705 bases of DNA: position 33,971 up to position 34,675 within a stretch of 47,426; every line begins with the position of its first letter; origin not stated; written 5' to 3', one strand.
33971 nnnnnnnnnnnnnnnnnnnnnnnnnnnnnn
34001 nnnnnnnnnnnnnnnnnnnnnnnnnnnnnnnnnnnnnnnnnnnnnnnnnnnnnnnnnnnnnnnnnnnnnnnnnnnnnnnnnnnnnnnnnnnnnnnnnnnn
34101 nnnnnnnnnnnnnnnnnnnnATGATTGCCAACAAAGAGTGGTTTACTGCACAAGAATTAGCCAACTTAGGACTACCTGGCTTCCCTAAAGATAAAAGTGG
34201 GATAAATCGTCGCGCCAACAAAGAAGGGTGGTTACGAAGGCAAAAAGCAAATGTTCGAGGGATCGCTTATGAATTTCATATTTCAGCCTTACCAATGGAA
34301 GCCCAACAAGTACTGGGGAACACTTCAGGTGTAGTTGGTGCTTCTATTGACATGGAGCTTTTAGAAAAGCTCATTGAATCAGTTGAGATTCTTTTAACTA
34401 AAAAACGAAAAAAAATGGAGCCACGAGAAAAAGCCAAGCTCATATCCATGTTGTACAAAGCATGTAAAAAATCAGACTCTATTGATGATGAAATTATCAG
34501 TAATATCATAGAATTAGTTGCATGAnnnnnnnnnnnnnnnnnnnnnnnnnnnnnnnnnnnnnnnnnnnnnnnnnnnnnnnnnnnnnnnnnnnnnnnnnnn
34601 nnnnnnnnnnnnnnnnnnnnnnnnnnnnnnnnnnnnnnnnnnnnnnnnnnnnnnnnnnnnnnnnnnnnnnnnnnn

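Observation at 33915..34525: Immunity switch: c-like repressor sharing a winged-helix domain with the transposase, plus operator repeats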

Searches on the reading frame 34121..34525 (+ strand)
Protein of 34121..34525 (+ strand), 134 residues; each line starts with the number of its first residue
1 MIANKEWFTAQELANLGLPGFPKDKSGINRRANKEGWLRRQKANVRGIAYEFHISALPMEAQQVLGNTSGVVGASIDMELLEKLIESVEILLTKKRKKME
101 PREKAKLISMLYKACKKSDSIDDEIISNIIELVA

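Call 3: search_protein_families(library=pfam, proteins=[window:34121-34525:+], max_evalue=0.1)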
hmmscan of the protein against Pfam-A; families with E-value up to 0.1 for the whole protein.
window:34121-34525:+ (134 aa): 5 families
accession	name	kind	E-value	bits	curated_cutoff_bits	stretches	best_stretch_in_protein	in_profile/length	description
PF02316.22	HTH_Tnp_Mu_1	-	3.3e-18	66.8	23.3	1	17-123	5-113/134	Mu DNA-binding domain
PF03477.21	ATP-cone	-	0.019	16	25.8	1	93-131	4-44/88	ATP cone domain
PF10796.14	Anti-adapt_IraP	-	0.049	14.8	23.2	1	81-132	22-73/86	Sigma-S stabilisation anti-adaptor protein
PF25816.1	RamC_N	-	0.068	13.1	27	1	32-109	16-92/191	RamC, N-terminal domain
PF20560.3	MotA_N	-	0.085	13.5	27.3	0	56-118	27-87/91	Motility protein A N-terminal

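Call 9: find_homologous_proteins(query=window:34121-34525:+)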
Query window:34121-34525:+ (134 aa): 8 proteins with E <= 0.001 among 23 candidates.
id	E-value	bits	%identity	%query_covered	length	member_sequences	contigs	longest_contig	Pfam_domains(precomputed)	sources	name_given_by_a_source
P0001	3.8e-78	278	98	100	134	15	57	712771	PF02316.23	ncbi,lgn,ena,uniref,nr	ncbi:hypothetical protein D1Z84_19040 [Escherichia coli]|uniref:Repressor protein n=1 Tax=Escherichi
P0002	1.6e-68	246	88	100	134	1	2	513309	PF02316.23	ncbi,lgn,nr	ncbi:hypothetical protein QD153_000511 [Salmonella enterica]|nr:hypothetical protein [Salmonella ent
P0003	7.9e-68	244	87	100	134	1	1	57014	PF02316.23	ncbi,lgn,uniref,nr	ncbi:DNA-binding protein [Salmonella enterica]|uniref:DNA-binding protein n=1 Tax=Salmonella enteric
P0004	2.4e-51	191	69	100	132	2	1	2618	PF02316.23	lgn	-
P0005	2.3e-33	133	52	100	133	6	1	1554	PF02316.23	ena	-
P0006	2.3e-31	126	50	100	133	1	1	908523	PF02316.23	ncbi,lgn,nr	ncbi:hypothetical protein P5Y16_000542 [Salmonella enterica]|nr:hypothetical protein [Salmonella ent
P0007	7.8e-31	125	49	100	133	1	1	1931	PF02316.23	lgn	-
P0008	2.8e-30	123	49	100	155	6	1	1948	PF02316.23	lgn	-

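Call 10: search_solved_structures(query=window:34121-34525:+, max_evalue=10, show_alignments=4)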
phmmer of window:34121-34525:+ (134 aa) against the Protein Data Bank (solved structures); distinct sequences matched with E-value up to 10: 3.
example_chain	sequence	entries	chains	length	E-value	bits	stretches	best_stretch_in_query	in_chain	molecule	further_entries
1tns_A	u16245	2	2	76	4.8e-09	39.8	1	7-75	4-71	MU-TRANSPOSASE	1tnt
1g4d_A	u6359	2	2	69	7.2e-06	29.5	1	7-66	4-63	REPRESSOR PROTEIN C | PROTEIN (MU BACTERIOPHAGE C REPRESSOR PROTEIN)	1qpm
3rpd_A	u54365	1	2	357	1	12.9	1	29-97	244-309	Methionine synthase (B12-independent)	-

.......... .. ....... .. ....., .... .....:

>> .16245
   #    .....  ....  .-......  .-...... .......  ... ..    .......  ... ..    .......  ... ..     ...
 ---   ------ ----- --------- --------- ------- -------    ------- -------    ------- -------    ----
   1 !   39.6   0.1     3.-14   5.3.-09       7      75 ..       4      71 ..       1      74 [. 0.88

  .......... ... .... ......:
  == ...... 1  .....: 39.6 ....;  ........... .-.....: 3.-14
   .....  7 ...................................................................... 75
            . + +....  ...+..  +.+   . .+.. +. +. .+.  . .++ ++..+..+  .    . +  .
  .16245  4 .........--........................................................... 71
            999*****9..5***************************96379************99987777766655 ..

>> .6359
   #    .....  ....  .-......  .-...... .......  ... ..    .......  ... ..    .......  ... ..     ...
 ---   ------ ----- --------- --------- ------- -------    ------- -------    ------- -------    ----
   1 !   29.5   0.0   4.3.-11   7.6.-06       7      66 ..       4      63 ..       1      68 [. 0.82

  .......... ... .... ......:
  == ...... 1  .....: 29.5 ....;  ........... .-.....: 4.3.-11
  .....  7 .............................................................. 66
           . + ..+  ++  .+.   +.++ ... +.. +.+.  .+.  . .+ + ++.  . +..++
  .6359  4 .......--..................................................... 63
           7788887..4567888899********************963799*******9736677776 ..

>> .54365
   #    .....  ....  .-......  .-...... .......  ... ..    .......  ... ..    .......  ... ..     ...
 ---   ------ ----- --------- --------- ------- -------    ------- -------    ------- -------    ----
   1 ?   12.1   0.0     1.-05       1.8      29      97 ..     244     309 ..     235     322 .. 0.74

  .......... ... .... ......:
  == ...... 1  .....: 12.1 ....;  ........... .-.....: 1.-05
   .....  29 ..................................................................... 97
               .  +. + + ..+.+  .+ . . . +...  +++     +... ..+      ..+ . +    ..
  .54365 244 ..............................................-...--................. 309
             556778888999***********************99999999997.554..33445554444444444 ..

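Call 11: search_protein_families(library=phrogs, proteins=[window:34121-34525:+], max_evalue=0.01)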
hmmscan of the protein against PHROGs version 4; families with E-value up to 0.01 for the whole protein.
window:34121-34525:+ (134 aa): 4 families
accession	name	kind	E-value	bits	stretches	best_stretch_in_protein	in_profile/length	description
phrog_13142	-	unknown function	2.3e-19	70.9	1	1-67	1-65/168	-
phrog_7148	-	transcription regulation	3.2e-19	70.3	1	1-114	3-111/176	transcriptional repressor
phrog_310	-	integration and excision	4.1e-17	63.3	1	2-102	4-110/696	transposase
phrog_14727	-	unknown function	4.1e-08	33.5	1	5-104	2-104/409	-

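Call 15: find_encoding_contigs(protein=P0001, flank=4000, max_places=6)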
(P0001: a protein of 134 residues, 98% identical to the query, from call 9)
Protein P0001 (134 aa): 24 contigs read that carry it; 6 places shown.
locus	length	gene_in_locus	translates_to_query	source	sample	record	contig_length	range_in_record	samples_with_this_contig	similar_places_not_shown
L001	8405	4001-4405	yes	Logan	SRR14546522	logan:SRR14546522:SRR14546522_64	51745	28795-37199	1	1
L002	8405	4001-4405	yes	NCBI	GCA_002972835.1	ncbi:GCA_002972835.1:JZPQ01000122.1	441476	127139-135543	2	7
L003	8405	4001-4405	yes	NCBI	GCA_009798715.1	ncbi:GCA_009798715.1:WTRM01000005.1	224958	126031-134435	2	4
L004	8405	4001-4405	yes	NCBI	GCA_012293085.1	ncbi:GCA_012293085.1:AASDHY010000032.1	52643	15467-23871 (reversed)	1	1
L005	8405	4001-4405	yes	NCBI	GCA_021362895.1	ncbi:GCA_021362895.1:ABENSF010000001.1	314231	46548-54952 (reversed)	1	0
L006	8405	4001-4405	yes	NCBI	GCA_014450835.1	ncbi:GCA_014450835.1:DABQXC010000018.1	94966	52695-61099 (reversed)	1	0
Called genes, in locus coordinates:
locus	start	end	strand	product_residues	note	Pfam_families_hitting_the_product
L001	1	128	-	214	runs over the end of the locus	PF11363:DUF3164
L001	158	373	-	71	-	-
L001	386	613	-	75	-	-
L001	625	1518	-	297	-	PF13604:AAA_30 (weak), PF05621:TniB (weak), PF13191:AAA_16 (faint), PF13401:AAA_22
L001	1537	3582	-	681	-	PF02316:HTH_Tnp_Mu_1, PF13683:rve_3 (faint), PF09299:Mu-transpos_C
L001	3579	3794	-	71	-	PF13693:HTH_35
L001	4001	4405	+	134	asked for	PF02316:HTH_Tnp_Mu_1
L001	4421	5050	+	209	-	-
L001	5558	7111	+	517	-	PF00501:AMP-binding, PF13193:AMP-binding_C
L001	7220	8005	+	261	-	PF00378:ECH_1, PF16113:ECH_2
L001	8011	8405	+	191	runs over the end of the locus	PF00132:Hexapep (weak), PF25084:LbH_EIF2B (faint), PF25087:GMPPB_C (weak), PF00132:Hexapep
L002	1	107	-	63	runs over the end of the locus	-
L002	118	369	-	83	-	-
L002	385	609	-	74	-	-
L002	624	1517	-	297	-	PF13604:AAA_30 (weak), PF05621:TniB (weak), PF13191:AAA_16 (faint), PF13401:AAA_22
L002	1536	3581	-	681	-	PF02316:HTH_Tnp_Mu_1, PF13683:rve_3 (faint), PF09299:Mu-transpos_C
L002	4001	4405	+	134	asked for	PF02316:HTH_Tnp_Mu_1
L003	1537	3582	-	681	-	PF02316:HTH_Tnp_Mu_1, PF13683:rve_3 (faint), PF09299:Mu-transpos_C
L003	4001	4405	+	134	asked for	PF02316:HTH_Tnp_Mu_1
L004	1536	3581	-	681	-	PF02316:HTH_Tnp_Mu_1, PF13683:rve_3 (faint), PF09299:Mu-transpos_C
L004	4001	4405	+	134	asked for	PF02316:HTH_Tnp_Mu_1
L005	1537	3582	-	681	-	PF02316:HTH_Tnp_Mu_1, PF13683:rve_3 (faint), PF09299:Mu-transpos_C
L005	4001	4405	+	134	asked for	PF02316:HTH_Tnp_Mu_1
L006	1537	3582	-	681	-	PF02316:HTH_Tnp_Mu_1, PF00665:rve (weak), PF09299:Mu-transpos_C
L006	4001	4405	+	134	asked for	PF02316:HTH_Tnp_Mu_1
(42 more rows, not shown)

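Call 16: find_encoding_contigs(protein=P0002, flank=3000, max_places=2)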
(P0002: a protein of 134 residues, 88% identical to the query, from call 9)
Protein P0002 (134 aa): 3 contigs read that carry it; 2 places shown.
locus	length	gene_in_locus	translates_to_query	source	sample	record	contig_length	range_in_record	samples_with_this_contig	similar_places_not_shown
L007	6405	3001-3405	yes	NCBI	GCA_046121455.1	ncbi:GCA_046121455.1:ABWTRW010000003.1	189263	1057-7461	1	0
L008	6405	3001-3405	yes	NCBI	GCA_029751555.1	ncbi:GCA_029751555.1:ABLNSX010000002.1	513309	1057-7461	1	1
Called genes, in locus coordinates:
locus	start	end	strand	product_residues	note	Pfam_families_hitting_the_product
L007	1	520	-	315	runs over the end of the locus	PF05621:TniB (weak), PF13401:AAA_22, PF13604:AAA_30 (weak)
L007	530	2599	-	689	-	PF02316:HTH_Tnp_Mu_1, PF00665:rve (faint), PF13683:rve_3 (faint), PF09299:Mu-transpos_C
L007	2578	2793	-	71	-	PF13693:HTH_35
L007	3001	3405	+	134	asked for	PF02316:HTH_Tnp_Mu_1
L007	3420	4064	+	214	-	-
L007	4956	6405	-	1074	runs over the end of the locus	PF25596:CPSase_L_D1, PF02786:CPSase_L_D2, PF02787:CPSase_L_D3, PF25596:CPSase_L_D1, PF02655:ATP-grasp_3, PF02222:ATP-grasp, PF02786:CPSase_L_D2, PF02142:MGS, +3 more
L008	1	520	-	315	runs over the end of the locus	PF05621:TniB (weak), PF13401:AAA_22, PF13604:AAA_30 (weak)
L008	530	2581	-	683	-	PF02316:HTH_Tnp_Mu_1, PF00665:rve (faint), PF13683:rve_3 (faint), PF09299:Mu-transpos_C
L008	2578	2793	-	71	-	PF13693:HTH_35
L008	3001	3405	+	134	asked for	PF02316:HTH_Tnp_Mu_1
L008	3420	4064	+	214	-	-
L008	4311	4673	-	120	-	PF07180:CaiF_GrlA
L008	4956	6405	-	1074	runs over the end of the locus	PF25596:CPSase_L_D1, PF02786:CPSase_L_D2, PF02787:CPSase_L_D3, PF25596:CPSase_L_D1, PF02655:ATP-grasp_3, PF02222:ATP-grasp, PF02786:CPSase_L_D2, PF02142:MGS, +3 more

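Call 17: find_encoding_contigs(protein=P0003, flank=3000, max_places=2)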
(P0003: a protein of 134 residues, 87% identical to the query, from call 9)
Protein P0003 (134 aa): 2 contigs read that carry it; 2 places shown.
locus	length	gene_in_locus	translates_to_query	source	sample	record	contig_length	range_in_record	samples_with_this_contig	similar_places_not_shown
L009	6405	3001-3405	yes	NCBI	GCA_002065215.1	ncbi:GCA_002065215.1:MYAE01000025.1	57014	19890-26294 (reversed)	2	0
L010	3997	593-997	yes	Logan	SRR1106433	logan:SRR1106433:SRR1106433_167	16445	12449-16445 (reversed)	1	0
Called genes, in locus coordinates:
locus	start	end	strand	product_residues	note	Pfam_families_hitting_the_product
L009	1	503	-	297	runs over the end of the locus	PF13560:HTH_31 (faint), PF13191:AAA_16 (faint), PF13401:AAA_22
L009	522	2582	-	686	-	PF02316:HTH_Tnp_Mu_1, PF00665:rve (faint), PF09299:Mu-transpos_C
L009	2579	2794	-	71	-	PF13693:HTH_35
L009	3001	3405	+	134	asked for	PF02316:HTH_Tnp_Mu_1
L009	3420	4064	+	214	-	-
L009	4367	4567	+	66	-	-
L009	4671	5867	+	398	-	PF04055:Radical_SAM, PF13186:SPASM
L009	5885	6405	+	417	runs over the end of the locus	-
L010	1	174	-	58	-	?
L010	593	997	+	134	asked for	PF02316:HTH_Tnp_Mu_1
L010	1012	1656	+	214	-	-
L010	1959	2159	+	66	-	-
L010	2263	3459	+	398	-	PF04055:Radical_SAM, PF13186:SPASM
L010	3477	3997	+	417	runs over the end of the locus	-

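Call 18: find_encoding_contigs(protein=P0004, flank=3000, max_places=2)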
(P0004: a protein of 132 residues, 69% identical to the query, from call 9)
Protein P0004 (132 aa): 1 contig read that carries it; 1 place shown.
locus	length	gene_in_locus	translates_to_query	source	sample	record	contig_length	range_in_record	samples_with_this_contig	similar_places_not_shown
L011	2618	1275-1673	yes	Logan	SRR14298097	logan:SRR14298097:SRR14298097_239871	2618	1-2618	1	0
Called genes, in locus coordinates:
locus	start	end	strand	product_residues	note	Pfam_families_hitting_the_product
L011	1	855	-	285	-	?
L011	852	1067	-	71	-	PF13693:HTH_35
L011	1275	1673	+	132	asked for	PF02316:HTH_Tnp_Mu_1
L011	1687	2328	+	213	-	-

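Call 19: find_encoding_contigs(protein=P0006, flank=3000, max_places=2)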
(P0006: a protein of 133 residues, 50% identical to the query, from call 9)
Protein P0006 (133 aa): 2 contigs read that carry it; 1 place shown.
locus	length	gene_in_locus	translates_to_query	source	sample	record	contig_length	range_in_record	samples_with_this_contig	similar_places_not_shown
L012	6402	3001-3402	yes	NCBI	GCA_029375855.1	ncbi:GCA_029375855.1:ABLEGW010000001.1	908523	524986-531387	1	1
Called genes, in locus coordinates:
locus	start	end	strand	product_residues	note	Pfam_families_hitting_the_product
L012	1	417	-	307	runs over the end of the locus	PF13604:AAA_30 (weak), PF13401:AAA_22, PF09077:Phage-MuB_C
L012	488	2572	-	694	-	PF02316:HTH_Tnp_Mu_1, PF09299:Mu-transpos_C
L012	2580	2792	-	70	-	PF13693:HTH_35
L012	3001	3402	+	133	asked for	PF02316:HTH_Tnp_Mu_1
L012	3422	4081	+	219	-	-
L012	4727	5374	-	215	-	PF04337:DUF480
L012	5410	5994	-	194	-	PF13302:Acetyltransf_3, PF13420:Acetyltransf_4, PF00583:Acetyltransf_1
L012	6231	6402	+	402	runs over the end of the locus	PF07690:MFS_1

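Call 20: find_encoding_contigs(protein=P0005, flank=3000, max_places=2)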
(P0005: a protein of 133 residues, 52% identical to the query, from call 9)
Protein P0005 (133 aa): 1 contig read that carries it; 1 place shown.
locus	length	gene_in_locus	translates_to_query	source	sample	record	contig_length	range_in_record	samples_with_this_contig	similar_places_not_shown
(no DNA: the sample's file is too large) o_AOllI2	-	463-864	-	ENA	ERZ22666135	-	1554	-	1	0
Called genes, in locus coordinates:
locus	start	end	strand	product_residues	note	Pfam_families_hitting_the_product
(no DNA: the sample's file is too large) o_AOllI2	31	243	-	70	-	PF13693:HTH_35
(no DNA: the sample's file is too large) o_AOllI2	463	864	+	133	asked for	PF02316:HTH_Tnp_Mu_1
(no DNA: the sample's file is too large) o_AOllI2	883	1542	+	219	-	-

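Call 21: find_encoding_contigs(protein=P0007, flank=3000, max_places=2)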
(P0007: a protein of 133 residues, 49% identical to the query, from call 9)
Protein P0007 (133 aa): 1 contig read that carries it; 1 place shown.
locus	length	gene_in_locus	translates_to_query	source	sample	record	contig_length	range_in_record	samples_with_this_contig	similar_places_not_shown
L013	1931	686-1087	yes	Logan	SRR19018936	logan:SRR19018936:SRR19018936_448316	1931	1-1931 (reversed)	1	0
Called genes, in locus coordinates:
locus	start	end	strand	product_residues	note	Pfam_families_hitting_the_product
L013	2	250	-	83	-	?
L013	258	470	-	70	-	PF13693:HTH_35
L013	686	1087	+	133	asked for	PF02316:HTH_Tnp_Mu_1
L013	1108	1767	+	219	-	-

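Call 22: find_encoding_contigs(protein=P0008, flank=3000, max_places=2)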
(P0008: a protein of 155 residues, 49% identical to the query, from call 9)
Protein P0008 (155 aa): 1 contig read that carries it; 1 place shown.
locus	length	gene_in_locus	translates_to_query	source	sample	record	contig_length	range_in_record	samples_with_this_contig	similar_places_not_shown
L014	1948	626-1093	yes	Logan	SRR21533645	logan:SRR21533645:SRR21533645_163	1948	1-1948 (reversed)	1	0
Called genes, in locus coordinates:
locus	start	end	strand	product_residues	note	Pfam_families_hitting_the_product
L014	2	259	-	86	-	?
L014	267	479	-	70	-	PF13693:HTH_35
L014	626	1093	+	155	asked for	PF02316:HTH_Tnp_Mu_1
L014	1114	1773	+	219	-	-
